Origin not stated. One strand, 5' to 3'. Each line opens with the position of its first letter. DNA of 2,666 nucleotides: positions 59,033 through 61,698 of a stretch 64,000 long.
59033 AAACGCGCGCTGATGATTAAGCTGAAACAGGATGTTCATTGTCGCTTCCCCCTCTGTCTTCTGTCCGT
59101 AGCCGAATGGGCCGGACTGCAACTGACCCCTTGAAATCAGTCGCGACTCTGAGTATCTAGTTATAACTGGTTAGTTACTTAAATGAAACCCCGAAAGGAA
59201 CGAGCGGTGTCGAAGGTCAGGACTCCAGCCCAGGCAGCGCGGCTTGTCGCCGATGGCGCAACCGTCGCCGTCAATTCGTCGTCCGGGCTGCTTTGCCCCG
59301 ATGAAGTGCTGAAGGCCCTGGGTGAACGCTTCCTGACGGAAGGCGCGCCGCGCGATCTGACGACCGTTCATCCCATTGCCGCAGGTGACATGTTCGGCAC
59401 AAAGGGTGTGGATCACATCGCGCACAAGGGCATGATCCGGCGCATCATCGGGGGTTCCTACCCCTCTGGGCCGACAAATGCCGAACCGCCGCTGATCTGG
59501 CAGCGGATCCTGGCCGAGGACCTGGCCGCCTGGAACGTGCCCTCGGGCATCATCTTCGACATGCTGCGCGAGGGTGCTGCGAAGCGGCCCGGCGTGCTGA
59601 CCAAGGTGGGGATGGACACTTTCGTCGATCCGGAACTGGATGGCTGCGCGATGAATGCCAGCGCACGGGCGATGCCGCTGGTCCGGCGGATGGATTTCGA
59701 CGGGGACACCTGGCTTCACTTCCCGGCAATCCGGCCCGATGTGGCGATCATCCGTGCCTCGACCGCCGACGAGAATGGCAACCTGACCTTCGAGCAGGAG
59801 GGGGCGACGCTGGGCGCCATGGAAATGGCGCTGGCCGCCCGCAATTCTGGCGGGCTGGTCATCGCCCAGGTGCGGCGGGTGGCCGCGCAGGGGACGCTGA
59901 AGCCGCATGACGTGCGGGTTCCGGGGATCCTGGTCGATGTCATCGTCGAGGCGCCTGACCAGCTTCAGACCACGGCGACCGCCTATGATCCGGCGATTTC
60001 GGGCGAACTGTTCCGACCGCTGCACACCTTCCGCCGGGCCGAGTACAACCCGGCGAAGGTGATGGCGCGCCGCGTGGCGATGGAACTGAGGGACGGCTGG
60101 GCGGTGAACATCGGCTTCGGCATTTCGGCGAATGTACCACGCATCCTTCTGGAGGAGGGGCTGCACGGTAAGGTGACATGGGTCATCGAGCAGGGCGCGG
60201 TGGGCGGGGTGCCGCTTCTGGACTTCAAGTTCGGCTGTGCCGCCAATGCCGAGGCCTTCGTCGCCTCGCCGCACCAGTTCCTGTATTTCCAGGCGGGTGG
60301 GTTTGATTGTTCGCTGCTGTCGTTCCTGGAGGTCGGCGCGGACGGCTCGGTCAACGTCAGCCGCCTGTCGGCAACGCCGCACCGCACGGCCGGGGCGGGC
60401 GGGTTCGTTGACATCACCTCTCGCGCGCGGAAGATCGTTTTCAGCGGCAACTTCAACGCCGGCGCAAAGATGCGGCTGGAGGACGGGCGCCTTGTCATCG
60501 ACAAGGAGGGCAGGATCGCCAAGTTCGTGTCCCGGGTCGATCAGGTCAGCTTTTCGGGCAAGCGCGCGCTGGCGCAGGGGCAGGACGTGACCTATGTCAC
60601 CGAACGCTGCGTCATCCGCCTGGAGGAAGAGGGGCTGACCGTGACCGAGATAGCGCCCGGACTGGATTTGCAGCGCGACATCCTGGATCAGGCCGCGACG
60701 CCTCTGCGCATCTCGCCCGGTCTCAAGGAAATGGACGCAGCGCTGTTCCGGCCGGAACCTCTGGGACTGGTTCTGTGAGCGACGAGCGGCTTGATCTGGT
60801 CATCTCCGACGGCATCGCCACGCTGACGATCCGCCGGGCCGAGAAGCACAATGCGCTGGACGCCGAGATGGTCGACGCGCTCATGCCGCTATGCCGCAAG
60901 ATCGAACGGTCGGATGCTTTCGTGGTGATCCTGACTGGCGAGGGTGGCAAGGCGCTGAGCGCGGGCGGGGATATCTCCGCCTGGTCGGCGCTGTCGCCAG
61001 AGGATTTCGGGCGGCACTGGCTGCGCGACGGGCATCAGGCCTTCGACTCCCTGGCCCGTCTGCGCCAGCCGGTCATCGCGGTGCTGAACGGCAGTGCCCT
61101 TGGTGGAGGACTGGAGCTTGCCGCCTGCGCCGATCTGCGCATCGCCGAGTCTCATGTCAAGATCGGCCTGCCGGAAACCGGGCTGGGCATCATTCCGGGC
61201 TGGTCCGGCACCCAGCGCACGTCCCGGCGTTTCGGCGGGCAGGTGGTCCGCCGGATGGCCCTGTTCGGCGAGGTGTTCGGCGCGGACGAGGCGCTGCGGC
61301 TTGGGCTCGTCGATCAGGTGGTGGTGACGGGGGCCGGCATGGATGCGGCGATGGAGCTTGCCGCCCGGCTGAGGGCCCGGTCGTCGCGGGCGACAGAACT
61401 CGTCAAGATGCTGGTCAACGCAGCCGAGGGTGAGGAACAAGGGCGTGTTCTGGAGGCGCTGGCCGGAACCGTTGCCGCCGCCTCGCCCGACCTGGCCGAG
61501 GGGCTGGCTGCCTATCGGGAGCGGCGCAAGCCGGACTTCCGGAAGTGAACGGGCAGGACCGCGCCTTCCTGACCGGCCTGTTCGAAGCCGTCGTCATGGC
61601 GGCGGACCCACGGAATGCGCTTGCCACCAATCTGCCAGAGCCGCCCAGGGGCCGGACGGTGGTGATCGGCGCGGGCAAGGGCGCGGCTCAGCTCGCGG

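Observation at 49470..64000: Candidate undescribed CoA-dependent sugar-acid catabolic system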

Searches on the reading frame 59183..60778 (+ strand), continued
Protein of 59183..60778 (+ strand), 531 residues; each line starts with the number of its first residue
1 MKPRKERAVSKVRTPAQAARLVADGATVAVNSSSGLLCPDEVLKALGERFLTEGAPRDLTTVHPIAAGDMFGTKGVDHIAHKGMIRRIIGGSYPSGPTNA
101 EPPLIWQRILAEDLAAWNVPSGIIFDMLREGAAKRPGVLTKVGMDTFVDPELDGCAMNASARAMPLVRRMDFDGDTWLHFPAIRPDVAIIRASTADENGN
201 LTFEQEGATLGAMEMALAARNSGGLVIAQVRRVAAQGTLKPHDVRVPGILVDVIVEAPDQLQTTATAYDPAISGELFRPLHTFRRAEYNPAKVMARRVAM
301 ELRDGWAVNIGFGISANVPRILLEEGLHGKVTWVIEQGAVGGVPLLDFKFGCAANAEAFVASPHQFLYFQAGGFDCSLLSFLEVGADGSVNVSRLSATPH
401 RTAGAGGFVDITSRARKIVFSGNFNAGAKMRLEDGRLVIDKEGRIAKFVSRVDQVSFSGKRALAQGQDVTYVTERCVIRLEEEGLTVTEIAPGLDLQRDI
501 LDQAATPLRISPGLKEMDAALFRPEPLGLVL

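Call 39: search_protein_families(library=pfam, proteins=[L015:5739-7421:+, L015:16381-17817:-, L015:18322-19236:+, L015:19233-20501:+, L010:3798-5123:-, L010:5701-7539:+, L010:15644-16660:+, L010:17325-18620:+, L024:2606-4093:+, L024:6443-8026:+], max_evalue=0.00001)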
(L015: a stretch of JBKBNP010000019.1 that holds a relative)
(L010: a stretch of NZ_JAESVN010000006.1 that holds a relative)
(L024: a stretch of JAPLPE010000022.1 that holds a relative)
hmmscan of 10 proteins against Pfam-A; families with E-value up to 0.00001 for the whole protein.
L015:5739-7421:+ (560 aa): 2 families
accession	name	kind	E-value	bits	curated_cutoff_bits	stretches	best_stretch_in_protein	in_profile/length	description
PF00669.25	Flagellin_N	-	2.4e-27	96.1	26.6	1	53-186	1-137/139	Bacterial flagellin N-terminal helical region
PF00700.27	Flagellin_C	-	1.1e-18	67.7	23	1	474-559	1-86/86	Bacterial flagellin C-terminal helical region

L015:16381-17817:- (478 aa): 0 families

L015:18322-19236:+ (304 aa): 1 family
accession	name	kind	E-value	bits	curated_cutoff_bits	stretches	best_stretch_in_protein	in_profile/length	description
PF00753.33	Lactamase_B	-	1.7e-11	44.9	22.7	1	66-229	18-140/196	Metallo-beta-lactamase superfamily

L015:19233-20501:+ (422 aa): 0 families

L010:3798-5123:- (441 aa): 1 family
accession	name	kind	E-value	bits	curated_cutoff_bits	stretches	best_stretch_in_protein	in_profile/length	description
PF06808.19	DctM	-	1.3e-78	265.1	23.8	1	13-429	3-413/413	Tripartite ATP-independent periplasmic transporter, DctM component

L010:5701-7539:+ (612 aa): 2 families
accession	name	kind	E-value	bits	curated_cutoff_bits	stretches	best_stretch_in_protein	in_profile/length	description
PF00501.34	AMP-binding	-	3.1e-68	230.8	29.9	1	79-462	2-384/384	AMP-binding enzyme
PF13193.12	AMP-binding_C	-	1.7e-20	74.1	24.5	1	516-594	1-76/76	AMP-binding enzyme C-terminal domain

L010:15644-16660:+ (338 aa): 1 family
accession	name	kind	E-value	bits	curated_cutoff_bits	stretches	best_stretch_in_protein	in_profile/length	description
PF03480.18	DctP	-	2.5e-56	191.5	23.4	1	69-316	34-279/286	Bacterial extracellular solute-binding protein, family 7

L010:17325-18620:+ (431 aa): 1 family
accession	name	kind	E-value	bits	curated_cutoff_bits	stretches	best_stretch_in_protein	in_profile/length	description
PF06808.19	DctM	-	1.3e-106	357.4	23.8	1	10-418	2-412/413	Tripartite ATP-independent periplasmic transporter, DctM component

L024:2606-4093:+ (495 aa): 1 family
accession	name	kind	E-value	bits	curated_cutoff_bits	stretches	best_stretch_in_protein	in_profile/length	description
PF01261.30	AP_endonuc_2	-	7e-30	105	31.1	1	267-493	2-247/249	Xylose isomerase-like TIM barrel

L024:6443-8026:+ (527 aa): 2 families
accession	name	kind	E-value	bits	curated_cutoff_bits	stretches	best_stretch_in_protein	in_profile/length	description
PF00005.33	ABC_tran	-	1.3e-55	188.1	25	2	28-177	1-136/137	ABC transporter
PF13304.12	AAA_21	-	1.6e-13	51.8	27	0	149-207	237-298/304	AAA domain, putative AbiEii toxin, Type IV TA system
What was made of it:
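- On Klebsiella-type CoA-dependent deoxyribonate pathway: One occurs only in the Szabonella variant (call 39).
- Modularity: Szabonella has the CoA module with TRAP transporters and a CoA ligase but no SDH, SNDH or ABC genes (call 39). The Szabonella variant adds an acyl-CoA ligase next to TRAP acid transporters (call 39).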

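Call 50: search_dna_similar(query=window:59207-60778:+, collection=plasmids, mode=protein, max_evalue=1e-150, max_rows=60)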
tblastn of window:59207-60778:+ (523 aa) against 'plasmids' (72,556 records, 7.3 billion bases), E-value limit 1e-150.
Records with a match: 84; places in all: 85; records where one place covers at least 80% of the query: 84.
Best place of each record, by identity: 80-90% 54; 60-80% 25; <60% 5.
By first word of the organism name: Sinorhizobium 51; Rhizobium 12; Ensifer 5; Paracoccus 3; Sagittula 2; Microvirga 2; Escherichia 2; Paraburkholderia 2; Roseateles 1; Shinella 1; and 3 more.
By predicted mobility (MOB-suite, as given by PLSDB): conjugative 48; non-mobilizable 35; mobilizable 1.
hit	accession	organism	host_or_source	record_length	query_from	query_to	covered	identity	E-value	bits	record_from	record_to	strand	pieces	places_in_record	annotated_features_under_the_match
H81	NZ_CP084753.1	Roseateles sp. XES5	Xenopus laevis,bacterial culture,swab ...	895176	1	520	99%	84.0%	0e+0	896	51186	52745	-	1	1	acyl CoA:acetate/3-ketoacid CoA transferase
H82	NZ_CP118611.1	Ensifer adhaerens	Pure isolate,Rhizosphere of Cyperus ...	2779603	1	523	100%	82.8%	0e+0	897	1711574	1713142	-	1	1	none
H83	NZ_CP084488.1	Ensifer adhaerens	cellculture,soil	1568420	1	523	100%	82.6%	0e+0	894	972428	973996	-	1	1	none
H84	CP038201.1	Paracoccus ferrooxidans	single cell,bioreactor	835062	1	523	100%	82.4%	0e+0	896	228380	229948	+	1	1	acyl CoA:acetate/3-ketoacid CoA transferase | enoyl-CoA hydratase/isomerase family protein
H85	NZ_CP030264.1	Ensifer adhaerens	Zea mays,whole organism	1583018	1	523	100%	82.4%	0e+0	891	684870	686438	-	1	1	none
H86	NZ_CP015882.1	Ensifer adhaerens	silty clay loam soil (pH 6.1)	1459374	1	523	100%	82.2%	0e+0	890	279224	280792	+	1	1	none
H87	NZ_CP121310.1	Ensifer adhaerens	bacterial colony,soil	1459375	1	523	100%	82.2%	0e+0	890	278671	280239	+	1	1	none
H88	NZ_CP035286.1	Paracoccus versutus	whole organism,soil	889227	1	523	100%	81.6%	0e+0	889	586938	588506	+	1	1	acyl CoA:acetate/3-ketoacid CoA transferase | enoyl-CoA hydratase/isomerase family protein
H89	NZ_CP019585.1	Sinorhizobium meliloti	Medicago arborea,tissue sample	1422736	1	523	100%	81.6%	0e+0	879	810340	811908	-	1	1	record has no annotation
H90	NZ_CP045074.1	Paracoccus kondratievae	genome assembly,the fermentation ...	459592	1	523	100%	81.5%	0e+0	895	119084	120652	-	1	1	acyl CoA:acetate/3-ketoacid CoA transferase | enoyl-CoA hydratase/isomerase family protein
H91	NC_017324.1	Sinorhizobium meliloti BL225C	-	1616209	1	523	100%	81.5%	0e+0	880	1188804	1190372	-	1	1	none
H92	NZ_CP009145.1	Sinorhizobium meliloti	Medicago orbicularis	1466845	1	523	100%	81.5%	0e+0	880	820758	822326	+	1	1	none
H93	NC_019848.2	Sinorhizobium meliloti GR4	-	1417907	1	523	100%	81.5%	0e+0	880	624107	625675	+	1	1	record has no annotation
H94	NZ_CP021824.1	Sinorhizobium meliloti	Medicago truncatula,Single Cell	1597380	1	523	100%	81.5%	0e+0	880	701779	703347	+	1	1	none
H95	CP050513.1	Sinorhizobium meliloti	Medicago sativa,cell culture,root nodule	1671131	1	523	100%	81.5%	0e+0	880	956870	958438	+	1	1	acyl CoA:acetate/3-ketoacid CoA transferase | enoyl-CoA hydratase/isomerase family protein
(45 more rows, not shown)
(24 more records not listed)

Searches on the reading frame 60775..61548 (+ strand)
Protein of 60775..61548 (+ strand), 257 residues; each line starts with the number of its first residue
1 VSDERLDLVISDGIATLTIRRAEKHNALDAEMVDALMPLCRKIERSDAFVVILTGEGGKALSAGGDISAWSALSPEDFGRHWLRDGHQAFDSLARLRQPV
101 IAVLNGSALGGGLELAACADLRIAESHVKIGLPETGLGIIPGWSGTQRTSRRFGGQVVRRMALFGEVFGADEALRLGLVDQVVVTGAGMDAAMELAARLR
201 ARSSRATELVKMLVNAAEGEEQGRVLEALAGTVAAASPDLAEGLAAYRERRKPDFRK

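Call 6: search_protein_families(library=pfam, proteins=[window:60775-61548:+])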
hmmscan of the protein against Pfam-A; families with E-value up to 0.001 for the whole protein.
window:60775-61548:+ (257 aa): 2 families
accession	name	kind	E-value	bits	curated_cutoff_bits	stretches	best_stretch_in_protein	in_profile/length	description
PF00378.25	ECH_1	-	1.5e-46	159.2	27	1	11-256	3-249/251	Enoyl-CoA hydratase/isomerase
PF16113.10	ECH_2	-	8.9e-31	108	27.2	1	15-227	2-216/335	Enoyl-CoA hydratase/isomerase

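Call 9: search_protein_families(library=ncbifam, proteins=[window:60775-61548:+])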
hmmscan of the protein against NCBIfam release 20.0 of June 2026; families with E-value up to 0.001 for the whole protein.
window:60775-61548:+ (257 aa): 73 families (the best 25 are shown)
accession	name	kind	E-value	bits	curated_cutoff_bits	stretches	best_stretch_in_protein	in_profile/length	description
NF004475.0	PRK05809.1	subfamily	2.9e-50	171.2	394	1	8-256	8-258/260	short-chain-enoyl-CoA hydratase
NF005803.0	PRK07658.1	equivalog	2.7e-47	161.3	313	1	6-256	4-255/257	enoyl-CoA hydratase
NF005802.0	PRK07657.1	equivalog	4.5e-47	160.8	363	1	10-256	10-258/260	enoyl-CoA hydratase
NF051848.1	EnCoAHydtEchA19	equivalog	3.3e-46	157.9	400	1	13-256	9-256/258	enoyl-CoA hydratase EchA19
NF006566.0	PRK09076.1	subfamily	2.6e-45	155.1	286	1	4-256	5-258/260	enoyl-CoA hydratase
NF004634.0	PRK05980.1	equivalog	4.8e-45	154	375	1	9-255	8-260/263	crotonase/enoyl-CoA hydratase family protein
NF006007.0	PRK08138.1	subfamily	4.6e-41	140.9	355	1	11-256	15-259/261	enoyl-CoA hydratase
NF004796.0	PRK06144.1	subfamily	1.6e-40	139.2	272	1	2-256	6-260/262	enoyl-CoA hydratase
NF006013.0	PRK08150.1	subfamily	1.3e-39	136.1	232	1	10-252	12-253/259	crotonase/enoyl-CoA hydratase family protein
NF004517.0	PRK05862.1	equivalog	1.4e-39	136.2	396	1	11-256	11-255/257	enoyl-CoA hydratase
NF007239.0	PRK09674.1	equivalog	3.5e-39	134.8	371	1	11-256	11-255/257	2,3-dehydroadipyl-CoA hydratase PaaF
NF004781.0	PRK06127.1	subfamily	4.3e-39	134.8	291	1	4-256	11-267/269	enoyl-CoA hydratase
NF005699.0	PRK07509.1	equivalog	4.3e-38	131.5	249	1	2-256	2-262/267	crotonase/enoyl-CoA hydratase family protein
NF006699.0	PRK09245.1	subfamily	1.2e-36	126.4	354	1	11-256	10-264/266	crotonase/enoyl-CoA hydratase family protein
NF004840.0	PRK06190.1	equivalog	1.5e-35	123.1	253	1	9-239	9-238/260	enoyl-CoA hydratase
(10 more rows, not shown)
